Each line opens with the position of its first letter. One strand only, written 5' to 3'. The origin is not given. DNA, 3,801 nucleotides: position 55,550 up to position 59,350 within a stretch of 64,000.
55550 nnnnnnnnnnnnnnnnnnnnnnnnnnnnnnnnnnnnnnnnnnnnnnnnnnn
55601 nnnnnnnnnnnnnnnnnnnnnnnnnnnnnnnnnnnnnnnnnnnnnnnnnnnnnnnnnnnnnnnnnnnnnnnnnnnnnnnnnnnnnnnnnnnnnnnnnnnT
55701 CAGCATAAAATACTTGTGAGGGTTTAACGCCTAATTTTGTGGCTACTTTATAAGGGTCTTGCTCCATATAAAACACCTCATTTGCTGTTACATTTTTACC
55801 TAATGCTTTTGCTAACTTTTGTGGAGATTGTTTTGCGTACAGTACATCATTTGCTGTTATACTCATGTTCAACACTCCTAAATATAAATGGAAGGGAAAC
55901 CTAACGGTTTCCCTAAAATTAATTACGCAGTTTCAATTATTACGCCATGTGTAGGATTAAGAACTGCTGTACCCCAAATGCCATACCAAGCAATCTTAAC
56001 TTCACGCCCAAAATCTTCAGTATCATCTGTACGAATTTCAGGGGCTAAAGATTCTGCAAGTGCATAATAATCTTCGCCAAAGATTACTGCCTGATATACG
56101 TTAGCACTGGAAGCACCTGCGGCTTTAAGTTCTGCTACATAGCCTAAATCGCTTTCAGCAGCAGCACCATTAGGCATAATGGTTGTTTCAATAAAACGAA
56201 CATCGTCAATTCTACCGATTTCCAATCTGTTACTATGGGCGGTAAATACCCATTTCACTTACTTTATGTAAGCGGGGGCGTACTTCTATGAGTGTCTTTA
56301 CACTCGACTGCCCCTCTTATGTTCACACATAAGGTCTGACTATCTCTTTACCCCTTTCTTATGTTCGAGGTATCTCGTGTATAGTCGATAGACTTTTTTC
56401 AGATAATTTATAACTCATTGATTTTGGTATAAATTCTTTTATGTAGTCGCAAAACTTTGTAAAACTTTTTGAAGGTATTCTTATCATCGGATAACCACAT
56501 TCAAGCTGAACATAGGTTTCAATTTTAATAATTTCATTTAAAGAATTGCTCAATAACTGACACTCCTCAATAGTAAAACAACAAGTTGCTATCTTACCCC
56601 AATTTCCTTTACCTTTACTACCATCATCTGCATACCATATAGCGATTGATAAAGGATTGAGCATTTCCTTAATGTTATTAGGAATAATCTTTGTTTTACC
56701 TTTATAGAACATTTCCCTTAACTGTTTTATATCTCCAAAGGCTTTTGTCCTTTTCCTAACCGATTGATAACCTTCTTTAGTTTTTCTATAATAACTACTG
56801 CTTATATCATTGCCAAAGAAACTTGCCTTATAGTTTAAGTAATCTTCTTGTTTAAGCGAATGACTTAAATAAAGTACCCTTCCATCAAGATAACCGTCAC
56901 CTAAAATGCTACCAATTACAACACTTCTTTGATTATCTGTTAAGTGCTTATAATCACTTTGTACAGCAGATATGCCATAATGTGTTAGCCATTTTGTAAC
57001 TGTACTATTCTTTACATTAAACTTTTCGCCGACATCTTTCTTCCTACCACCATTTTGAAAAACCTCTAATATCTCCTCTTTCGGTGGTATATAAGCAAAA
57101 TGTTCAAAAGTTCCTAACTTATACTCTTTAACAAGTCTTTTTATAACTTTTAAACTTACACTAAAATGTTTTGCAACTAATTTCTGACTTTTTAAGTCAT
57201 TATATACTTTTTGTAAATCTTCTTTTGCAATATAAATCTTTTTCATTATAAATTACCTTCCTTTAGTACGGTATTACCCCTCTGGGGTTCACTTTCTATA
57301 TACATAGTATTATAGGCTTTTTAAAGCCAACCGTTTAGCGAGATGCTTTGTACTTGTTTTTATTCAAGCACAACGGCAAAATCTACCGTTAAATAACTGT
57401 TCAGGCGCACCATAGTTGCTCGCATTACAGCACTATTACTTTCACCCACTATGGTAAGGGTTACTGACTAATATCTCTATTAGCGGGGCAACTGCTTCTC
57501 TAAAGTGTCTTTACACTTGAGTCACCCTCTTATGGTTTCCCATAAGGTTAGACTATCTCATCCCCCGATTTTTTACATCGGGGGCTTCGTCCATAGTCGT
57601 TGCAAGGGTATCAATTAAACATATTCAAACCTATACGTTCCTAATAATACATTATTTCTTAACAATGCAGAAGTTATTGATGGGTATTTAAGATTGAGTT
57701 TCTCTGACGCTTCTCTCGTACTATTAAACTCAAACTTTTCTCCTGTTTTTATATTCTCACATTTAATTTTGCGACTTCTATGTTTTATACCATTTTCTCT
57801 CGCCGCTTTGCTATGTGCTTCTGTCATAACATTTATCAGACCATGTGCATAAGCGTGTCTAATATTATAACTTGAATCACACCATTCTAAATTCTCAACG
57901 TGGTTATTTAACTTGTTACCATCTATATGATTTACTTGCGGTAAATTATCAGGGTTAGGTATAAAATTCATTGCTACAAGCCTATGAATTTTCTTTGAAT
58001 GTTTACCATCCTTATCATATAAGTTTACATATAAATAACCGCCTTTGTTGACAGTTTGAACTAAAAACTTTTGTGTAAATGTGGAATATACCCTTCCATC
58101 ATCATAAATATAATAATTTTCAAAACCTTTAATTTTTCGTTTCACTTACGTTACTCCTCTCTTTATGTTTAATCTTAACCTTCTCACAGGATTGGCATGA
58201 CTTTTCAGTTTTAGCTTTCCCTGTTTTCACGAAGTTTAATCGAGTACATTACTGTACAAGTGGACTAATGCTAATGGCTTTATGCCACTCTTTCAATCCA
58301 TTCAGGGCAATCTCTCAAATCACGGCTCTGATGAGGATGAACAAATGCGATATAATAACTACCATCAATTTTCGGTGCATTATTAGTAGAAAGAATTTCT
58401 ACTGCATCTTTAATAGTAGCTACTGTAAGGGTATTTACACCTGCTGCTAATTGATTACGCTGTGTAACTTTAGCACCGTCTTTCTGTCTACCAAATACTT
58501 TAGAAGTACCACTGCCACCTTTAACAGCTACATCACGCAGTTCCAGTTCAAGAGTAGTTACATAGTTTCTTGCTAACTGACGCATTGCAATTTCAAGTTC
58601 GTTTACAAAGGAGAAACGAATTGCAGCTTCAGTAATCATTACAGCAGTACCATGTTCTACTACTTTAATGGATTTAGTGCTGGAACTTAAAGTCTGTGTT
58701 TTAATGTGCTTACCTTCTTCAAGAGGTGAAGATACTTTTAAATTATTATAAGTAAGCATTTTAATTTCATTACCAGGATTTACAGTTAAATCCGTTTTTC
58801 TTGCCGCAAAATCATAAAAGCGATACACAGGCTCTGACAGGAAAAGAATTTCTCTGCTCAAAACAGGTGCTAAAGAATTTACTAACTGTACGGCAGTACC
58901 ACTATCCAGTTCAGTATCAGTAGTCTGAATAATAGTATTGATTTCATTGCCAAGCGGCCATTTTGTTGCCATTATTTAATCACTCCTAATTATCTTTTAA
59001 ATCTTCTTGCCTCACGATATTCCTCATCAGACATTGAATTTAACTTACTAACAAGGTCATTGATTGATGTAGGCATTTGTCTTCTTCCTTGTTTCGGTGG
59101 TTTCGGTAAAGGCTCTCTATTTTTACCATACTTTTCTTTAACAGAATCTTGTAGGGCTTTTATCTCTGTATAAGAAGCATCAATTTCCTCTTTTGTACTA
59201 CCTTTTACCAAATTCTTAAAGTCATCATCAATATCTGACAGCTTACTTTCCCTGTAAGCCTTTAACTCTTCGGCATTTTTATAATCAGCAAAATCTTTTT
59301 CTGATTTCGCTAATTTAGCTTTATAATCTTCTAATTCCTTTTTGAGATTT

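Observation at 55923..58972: Major capsid gene split by two group I introns carrying HNH and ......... endonucleases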

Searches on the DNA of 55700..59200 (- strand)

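Call 3: search_rna_families(source=window, start=55700, end=59200, threshold=evalue, max_evalue=10, show_alignments=5)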
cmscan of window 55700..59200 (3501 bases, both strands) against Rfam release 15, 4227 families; matches with E-value up to 10: 2.
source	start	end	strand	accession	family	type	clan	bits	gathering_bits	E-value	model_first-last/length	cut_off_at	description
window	55886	55970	-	RF01431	snoR135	Gene; snRNA; snoRNA; HACA-box;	-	17.1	45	4.1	1-143/143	no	small nucleolar RNA snoR135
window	57310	57352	+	RF00032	Histone3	Cis-reg;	-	14.6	34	4.4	1-46/46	no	Histone 3' UTR stem-loop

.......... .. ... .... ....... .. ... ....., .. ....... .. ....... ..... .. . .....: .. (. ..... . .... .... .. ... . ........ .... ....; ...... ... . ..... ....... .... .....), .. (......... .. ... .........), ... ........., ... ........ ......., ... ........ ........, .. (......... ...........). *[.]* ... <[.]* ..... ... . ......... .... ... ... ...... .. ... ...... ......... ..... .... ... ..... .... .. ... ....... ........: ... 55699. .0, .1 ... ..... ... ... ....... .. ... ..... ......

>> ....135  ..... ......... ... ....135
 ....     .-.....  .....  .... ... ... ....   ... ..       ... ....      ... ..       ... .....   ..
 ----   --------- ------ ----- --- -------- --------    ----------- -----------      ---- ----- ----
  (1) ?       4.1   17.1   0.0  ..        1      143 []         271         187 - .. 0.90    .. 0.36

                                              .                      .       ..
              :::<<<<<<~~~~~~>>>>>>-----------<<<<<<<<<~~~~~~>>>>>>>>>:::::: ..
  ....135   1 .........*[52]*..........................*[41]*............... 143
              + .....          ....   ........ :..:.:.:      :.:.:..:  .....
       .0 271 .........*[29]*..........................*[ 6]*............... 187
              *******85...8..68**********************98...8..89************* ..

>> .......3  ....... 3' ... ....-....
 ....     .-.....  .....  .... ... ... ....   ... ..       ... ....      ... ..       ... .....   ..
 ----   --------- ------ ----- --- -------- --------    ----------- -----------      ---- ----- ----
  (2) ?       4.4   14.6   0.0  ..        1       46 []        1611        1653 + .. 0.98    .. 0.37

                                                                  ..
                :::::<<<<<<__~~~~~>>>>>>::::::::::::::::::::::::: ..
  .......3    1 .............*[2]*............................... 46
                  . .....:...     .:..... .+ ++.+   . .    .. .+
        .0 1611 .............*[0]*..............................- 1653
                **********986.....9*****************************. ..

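Call 5: search_dna_similar(query=window:55880-59000:-, collection=phages, mode=near, max_rows=25)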
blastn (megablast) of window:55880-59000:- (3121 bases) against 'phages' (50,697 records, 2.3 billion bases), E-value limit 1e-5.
No match.
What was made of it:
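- Tried and rejected: The 3.1-kb region had no match (call 5).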

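Call 23: search_rna_families(source=window, start=57420, end=57640, threshold=evalue, max_evalue=10, show_alignments=3)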
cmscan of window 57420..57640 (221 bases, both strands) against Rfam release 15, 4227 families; matches with E-value up to 10: 3.
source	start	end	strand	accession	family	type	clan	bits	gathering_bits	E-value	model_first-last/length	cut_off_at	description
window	57529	57640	-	RF00028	Intron_gpI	Intron;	-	24.8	50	0.00012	34-253/253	5'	Group I catalytic intron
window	57478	57640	-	RF03110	throat-1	Gene; sRNA;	-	14.5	124.4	0.077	118-334/334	5'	throat-1 RNA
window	57599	57630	+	RF01346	CRISPR-DR36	Gene; CRISPR;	-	11.1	38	5.5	1-36/36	no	CRISPR RNA direct repeat element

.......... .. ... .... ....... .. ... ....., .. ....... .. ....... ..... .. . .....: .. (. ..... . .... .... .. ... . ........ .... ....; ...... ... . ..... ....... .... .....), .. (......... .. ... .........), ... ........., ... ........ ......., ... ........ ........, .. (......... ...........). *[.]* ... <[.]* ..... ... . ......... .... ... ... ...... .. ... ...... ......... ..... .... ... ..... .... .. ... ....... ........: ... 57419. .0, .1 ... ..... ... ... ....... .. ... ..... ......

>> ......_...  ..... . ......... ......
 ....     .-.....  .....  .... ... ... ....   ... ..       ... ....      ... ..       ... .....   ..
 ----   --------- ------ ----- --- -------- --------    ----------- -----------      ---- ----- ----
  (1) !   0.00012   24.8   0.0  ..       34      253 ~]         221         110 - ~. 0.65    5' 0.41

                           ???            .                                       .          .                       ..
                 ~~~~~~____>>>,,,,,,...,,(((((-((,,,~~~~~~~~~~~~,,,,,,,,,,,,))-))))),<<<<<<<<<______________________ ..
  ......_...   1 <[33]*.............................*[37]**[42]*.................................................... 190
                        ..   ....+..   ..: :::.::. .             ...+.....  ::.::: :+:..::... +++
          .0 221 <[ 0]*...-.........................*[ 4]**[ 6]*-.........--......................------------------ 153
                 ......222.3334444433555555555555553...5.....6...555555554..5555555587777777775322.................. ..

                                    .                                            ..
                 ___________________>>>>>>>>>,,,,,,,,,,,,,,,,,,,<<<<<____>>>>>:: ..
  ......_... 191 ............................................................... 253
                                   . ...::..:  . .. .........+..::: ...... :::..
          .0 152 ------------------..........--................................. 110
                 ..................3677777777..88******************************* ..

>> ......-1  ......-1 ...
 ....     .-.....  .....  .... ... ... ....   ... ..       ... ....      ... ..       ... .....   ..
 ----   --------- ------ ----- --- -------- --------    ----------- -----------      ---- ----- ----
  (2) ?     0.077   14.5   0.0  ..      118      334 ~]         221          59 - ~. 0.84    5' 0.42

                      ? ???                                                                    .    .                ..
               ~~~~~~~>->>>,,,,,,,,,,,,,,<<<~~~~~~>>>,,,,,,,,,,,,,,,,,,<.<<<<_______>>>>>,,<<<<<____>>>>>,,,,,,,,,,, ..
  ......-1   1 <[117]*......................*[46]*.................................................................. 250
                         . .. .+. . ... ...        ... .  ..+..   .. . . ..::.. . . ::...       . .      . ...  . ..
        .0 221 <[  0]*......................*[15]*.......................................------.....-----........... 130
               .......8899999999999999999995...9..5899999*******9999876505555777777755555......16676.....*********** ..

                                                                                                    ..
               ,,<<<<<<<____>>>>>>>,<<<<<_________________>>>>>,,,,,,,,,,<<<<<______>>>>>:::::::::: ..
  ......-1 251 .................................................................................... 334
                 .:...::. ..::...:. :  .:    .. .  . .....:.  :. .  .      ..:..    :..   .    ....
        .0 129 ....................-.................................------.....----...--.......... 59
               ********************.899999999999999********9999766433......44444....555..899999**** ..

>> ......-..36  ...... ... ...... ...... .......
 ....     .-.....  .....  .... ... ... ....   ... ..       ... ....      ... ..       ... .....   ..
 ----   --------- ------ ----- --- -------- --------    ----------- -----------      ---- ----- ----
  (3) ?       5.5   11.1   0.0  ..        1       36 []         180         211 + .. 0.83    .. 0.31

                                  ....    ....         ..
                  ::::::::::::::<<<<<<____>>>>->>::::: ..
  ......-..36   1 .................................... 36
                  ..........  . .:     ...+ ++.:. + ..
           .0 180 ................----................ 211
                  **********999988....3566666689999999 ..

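Call 24: search_dna_similar(query=window:57428-57625:-, collection=phages, mode=distant, max_evalue=0.01, max_rows=30)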
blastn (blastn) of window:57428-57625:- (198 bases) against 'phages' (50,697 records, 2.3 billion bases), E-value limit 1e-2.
Records with a match: 67; places in all: 68; records where one place covers at least 80% of the query: 0.
Best place of each record, by identity: 90-95% 59; 80-90% 8.
By first word of the organism name: Streptococcus 63; Staphylococcus 2; Clostridioides 1; Bacillus 1.
By host as written in the record: Streptococcus thermophilus 47; Streptococcus thermophilus ST47795 6; Streptococcus thermophilus ST68757 3; Streptococcus thermophilus ST64985 3; Staphylococcus capitis 2; Streptococcus thermophilus ST64476 2; Streptococcus suis JH1301 1; Streptococcus suis LS2Z 1; and 2 more.
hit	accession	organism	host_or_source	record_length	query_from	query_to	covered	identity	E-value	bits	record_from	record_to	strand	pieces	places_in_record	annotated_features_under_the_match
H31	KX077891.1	Streptococcus phage phiJH1301-1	Streptococcus suis JH1301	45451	60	98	20%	89.7%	3e-5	54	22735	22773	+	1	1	none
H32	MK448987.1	Streptococcus phage Javan576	Streptococcus suis LS2Z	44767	60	98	20%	89.7%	3e-5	54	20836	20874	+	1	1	none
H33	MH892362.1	Streptococcus phage SW13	Streptococcus thermophilus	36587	61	98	19%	89.5%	1e-4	52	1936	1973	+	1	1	none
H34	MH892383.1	Streptococcus phage SW31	Streptococcus thermophilus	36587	61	98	19%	89.5%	1e-4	52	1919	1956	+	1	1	none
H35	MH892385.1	Streptococcus phage SW33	Streptococcus thermophilus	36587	61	98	19%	89.5%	1e-4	52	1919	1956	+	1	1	none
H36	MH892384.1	Streptococcus phage SW32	Streptococcus thermophilus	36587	61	98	19%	89.5%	1e-4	52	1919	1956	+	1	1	none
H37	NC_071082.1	Streptococcus phage SW13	Streptococcus thermophilus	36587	61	98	19%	89.5%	1e-4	52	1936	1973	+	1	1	none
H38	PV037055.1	Staphylococcus phage S2G3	Staphylococcus capitis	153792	65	99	18%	91.4%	3e-4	51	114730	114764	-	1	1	hypothetical protein | AP2 domain HNH endonuclease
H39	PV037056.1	Staphylococcus phage Fi4S2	Staphylococcus capitis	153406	65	99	18%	91.4%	3e-4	51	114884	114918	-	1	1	hypothetical protein | AP2 domain-containing protein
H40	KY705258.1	Streptococcus phage P4761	Streptococcus thermophilus ST64476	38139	64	98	18%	91.4%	3e-4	51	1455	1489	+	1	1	none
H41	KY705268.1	Streptococcus phage P7571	Streptococcus thermophilus ST68757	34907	64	98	18%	91.4%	3e-4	51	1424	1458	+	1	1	none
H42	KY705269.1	Streptococcus phage P7572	Streptococcus thermophilus ST68757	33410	64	98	18%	91.4%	3e-4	51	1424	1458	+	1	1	none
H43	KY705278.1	Streptococcus phage P7952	Streptococcus thermophilus ST47795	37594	64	98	18%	91.4%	3e-4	51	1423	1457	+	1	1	none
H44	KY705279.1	Streptococcus phage P7953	Streptococcus thermophilus ST47795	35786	64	98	18%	91.4%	3e-4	51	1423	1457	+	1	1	none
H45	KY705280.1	Streptococcus phage P7954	Streptococcus thermophilus ST47795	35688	64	98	18%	91.4%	3e-4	51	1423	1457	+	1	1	none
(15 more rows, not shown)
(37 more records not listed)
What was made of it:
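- Tried and rejected: It hits 35-39-nt stretches in Streptococcus and Staphylococcus phages (call 24).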

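Call 25: search_rna_families(source=window, start=56215, end=56420, threshold=evalue, max_evalue=10, show_alignments=2)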
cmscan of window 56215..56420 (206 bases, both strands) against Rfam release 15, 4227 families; matches with E-value up to 10: 2.
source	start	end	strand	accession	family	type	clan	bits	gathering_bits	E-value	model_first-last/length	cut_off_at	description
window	56316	56420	-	RF00028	Intron_gpI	Intron;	-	24.7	50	0.00012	166-253/253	5'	Group I catalytic intron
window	56249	56365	+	RF01956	NEAT1_2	Gene; lncRNA;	-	13.8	60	0.74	1-116/116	no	Nuclear enriched abundant transcript 1 conserved region 2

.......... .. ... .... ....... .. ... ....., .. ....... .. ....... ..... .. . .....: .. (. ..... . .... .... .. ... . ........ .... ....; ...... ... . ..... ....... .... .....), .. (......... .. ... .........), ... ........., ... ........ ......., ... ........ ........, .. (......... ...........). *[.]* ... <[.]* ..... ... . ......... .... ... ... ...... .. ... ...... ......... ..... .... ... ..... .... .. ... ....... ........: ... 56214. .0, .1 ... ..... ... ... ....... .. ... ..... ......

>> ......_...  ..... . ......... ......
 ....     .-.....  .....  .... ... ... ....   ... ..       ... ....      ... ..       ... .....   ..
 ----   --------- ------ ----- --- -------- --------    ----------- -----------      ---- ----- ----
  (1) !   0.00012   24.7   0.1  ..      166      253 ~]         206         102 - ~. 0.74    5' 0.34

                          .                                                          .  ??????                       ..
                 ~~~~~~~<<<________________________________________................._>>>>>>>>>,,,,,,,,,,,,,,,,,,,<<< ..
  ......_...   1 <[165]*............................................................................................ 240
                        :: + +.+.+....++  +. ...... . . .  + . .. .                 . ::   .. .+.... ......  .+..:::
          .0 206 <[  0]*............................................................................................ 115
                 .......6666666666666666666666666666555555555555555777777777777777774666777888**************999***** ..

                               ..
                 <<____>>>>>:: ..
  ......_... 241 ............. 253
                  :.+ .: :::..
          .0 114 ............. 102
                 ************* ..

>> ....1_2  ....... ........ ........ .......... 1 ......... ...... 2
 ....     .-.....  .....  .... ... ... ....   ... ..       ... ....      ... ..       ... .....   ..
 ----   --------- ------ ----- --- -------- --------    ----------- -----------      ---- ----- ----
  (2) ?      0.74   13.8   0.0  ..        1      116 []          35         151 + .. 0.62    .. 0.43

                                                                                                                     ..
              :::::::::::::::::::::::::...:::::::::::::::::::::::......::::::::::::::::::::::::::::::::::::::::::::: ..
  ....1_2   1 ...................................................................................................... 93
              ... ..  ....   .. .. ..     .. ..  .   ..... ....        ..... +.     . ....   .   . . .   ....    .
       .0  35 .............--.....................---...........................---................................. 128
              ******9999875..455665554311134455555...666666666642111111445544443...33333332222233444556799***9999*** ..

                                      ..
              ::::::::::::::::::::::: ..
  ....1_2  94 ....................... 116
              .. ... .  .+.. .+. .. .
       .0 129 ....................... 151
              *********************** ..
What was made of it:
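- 56223..57384 (-): Intron 2 (1162 nt), a group I intron at site B. It starts AGAUUUU and ends ...GAUUG. Rfam RF00028 partial hit 24.7 bits E = 1.2e-4 (call 25).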

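Call 26: search_rna_families(source=window, start=58140, end=58310, threshold=evalue, max_evalue=10, show_alignments=2)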
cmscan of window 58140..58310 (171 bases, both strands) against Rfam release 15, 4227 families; matches with E-value up to 10: 2.
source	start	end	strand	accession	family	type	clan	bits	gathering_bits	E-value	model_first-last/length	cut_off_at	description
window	58140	58277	-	RF00028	Intron_gpI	Intron;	-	20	50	0.0027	1-142/253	3'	Group I catalytic intron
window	58241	58283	+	RF00436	UnaL2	Cis-reg;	-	13.2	55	8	1-54/54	no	UnaL2 LINE 3' element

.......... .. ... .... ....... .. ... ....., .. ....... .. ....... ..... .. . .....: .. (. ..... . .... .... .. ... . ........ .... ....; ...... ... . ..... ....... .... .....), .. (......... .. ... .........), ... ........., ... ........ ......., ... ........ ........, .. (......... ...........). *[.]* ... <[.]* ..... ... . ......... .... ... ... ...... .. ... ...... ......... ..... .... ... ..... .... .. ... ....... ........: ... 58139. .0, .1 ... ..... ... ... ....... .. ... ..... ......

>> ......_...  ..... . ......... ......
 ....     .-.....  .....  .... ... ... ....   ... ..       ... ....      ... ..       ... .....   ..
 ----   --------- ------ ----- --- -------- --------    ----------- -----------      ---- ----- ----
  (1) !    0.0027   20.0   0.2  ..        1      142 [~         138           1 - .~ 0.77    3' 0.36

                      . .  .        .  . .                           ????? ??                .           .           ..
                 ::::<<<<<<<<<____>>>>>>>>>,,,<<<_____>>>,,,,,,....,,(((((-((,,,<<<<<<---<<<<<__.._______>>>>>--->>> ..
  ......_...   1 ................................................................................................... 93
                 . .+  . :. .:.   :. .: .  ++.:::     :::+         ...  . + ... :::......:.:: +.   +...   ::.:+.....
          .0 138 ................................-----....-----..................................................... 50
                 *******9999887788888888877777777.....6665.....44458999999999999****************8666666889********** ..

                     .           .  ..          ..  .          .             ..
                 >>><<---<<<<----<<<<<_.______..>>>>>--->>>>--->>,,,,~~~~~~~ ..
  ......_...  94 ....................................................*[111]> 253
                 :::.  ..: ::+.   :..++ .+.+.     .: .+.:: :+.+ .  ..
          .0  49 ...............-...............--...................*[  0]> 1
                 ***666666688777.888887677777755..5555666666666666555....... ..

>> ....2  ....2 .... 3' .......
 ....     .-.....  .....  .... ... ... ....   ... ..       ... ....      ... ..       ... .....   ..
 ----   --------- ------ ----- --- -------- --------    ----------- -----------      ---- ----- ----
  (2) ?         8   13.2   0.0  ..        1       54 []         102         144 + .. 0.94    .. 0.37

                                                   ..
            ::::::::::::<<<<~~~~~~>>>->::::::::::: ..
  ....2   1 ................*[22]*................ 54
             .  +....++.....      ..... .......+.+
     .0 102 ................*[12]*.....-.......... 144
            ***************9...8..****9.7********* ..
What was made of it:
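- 57428..58295 (-): Intron 1 (868 nt), a group I intron at site A. It starts UGAAAG and ends ...GCUG. Rfam RF00028 partial hits: 5' half 20.0 bits E = 2.7e-3 (call 26) and 3' half 24.8 bits E = 1.2e-4 (call 23).
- On Group I self-splicing intron: Searching the halves alone gives 20.0, 24.8 and 24.7 bits with E = 2.7e-3, 1.2e-4 and 1.2e-4 (calls 26, 23, 25).
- E = 1.2e-4, 2.7e-3 and 1.2e-4 (calls 23, 26, 25). The sequence is uncultivated, there is no expression data, and Rfam scores are below the gathering score (calls 23, 25, 26). The only Rfam intron family matched is group I (calls 23, 25, 26).
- Tried and rejected: Only pieces of about 200 nt did (calls 23, 25, 26).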
